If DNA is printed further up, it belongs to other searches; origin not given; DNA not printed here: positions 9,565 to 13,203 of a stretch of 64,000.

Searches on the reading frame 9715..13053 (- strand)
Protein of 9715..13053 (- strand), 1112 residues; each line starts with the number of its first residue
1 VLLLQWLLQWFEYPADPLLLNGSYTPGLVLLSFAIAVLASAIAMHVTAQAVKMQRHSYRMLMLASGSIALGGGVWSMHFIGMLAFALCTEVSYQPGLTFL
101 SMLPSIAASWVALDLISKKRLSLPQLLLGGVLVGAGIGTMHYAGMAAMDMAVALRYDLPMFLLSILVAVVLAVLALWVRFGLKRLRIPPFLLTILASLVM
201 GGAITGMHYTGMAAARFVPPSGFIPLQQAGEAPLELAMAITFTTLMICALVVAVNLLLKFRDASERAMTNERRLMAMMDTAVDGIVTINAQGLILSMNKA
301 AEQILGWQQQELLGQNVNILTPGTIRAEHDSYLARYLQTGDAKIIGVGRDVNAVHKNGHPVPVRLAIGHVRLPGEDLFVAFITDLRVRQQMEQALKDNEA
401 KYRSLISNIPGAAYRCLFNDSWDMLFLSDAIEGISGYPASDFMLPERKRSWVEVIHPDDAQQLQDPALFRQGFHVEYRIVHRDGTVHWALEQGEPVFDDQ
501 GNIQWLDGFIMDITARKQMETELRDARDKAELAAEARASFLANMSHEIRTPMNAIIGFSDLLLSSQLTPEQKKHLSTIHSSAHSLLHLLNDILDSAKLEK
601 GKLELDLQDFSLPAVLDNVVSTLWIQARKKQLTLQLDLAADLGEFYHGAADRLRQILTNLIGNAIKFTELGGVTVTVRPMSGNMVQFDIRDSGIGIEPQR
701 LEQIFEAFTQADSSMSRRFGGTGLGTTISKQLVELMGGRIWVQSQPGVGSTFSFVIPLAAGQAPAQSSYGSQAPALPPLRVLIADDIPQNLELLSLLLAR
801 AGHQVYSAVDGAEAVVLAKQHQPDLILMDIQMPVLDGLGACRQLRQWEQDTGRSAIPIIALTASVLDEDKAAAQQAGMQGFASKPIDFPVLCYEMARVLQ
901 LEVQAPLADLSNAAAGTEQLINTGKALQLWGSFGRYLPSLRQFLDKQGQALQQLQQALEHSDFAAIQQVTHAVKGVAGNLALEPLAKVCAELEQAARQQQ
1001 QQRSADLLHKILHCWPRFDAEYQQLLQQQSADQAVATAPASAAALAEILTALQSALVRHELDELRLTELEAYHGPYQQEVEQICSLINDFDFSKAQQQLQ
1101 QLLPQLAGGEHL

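Call 3: search_protein_families(library=pfam, proteins=[window:9715-13053:-])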
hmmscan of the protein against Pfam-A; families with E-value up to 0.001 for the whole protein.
window:9715-13053:- (1112 aa): 10 families
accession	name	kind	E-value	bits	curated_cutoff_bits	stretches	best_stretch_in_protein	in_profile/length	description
PF03707.21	MHYT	-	1e-47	160.4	21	3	71-129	1-59/59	Bacterial signalling protein N terminal repeat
PF02518.31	HATPase_c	-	9.4e-32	110.2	26.4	1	649-759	2-110/111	Histidine kinase-, DNA gyrase B-, and HSP90-like ATPase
PF00072.30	Response_reg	-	7.7e-24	84.4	30.2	1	781-892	1-107/111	Response regulator receiver domain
PF00512.31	HisKA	-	2.4e-22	79.2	26.9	1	537-601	2-66/66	His Kinase A (phospho-acceptor) domain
PF00989.32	PAS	-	4.8e-21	75.3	22.6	1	274-384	3-112/113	PAS fold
PF08447.18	PAS_3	-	1.2e-17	64.3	25.6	1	425-509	2-88/89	PAS fold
PF13426.13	PAS_9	-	2e-13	50.9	27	1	283-385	2-101/103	PAS domain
PF01627.28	Hpt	-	6.5e-13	49.2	24.6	1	940-1027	3-83/84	Hpt domain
PF08448.16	PAS_4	-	1.1e-08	35.7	23.1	1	280-342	3-65/110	PAS fold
PF13188.13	PAS_8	-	5.2e-07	29.8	21.8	1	273-320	2-50/65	PAS domain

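Call 4: search_protein_families(library=ncbifam, proteins=[window:9715-13053:-])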
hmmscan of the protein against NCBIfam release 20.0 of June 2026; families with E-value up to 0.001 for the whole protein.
window:9715-13053:- (1112 aa): 148 families (the best 25 are shown)
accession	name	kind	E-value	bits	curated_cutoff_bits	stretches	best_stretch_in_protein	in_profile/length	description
TIGR02956.1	TMAO_torS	equivalog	7.1e-115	385.2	676.5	2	524-904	451-825/967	TMAO reductase system sensor histidine kinase/response regulator TorS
NF008318.0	PRK11107.1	equivalog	1.7e-114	383.8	890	2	521-768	277-528/920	two-component sensor histidine kinase BarA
NF008302.0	PRK11091.1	equivalog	8.4e-103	345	838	1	476-1017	229-764/779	aerobic respiration two-component sensor histidine kinase ArcB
NF011874.0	PRK15347.1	equivalog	8e-101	338.5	852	2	521-768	382-624/921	two component system sensor kinase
NF041947.1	LuxQ_Vibrio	equivalog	4e-83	279.7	1200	1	512-887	447-827/843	quorum-sensing autoinducer 2 sensor kinase/phosphatase LuxQ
NF045901.1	HisKinLetSLeg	equivalog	8.2e-80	268.9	1650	2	522-759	278-519/906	two-component system sensor histidine kinase LetS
NF008099.0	PRK10841.1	equivalog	2.7e-79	267.1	920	2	510-767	443-699/949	two-component system sensor histidine kinase RcsC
NF038297.2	hybrid_HK_HrmK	equivalog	1.5e-74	251.8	725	1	513-892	211-601/607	hybrid histidine kinase/response regulator HrmK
NF008543.0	PRK11466.1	equivalog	1.3e-67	228.5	982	1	519-997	426-886/914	TMAO reductase system sensor histidine kinase/response regulator TorS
NF046044.1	PnpS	equivalog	1.2e-62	212.2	400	1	535-757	168-390/390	two-component system histidine kinase PnpS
NF038348.1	T2SS_HK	subfamily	1.9e-61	208.2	450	2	21-253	2-235/574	histidine kinase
NF007420.1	PRK09959.1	equivalog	1.3e-59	201.9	1995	1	467-997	647-1163/1197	acid-sensing system histidine kinase EvgS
NF041880.1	EPS_EpsF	equivalog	9.6e-55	186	900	2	398-757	142-492/492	response regulator EpsF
NF047874.1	MASE3_PAS_HK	subfamily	2.3e-53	182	560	1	388-759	253-626/655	MASE3 domain-containing sensor histidine kinase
TIGR02966.1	phoR_proteo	equivalog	2.2e-51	174.8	334.2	1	524-756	102-333/333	phosphate regulon sensor histidine kinase PhoR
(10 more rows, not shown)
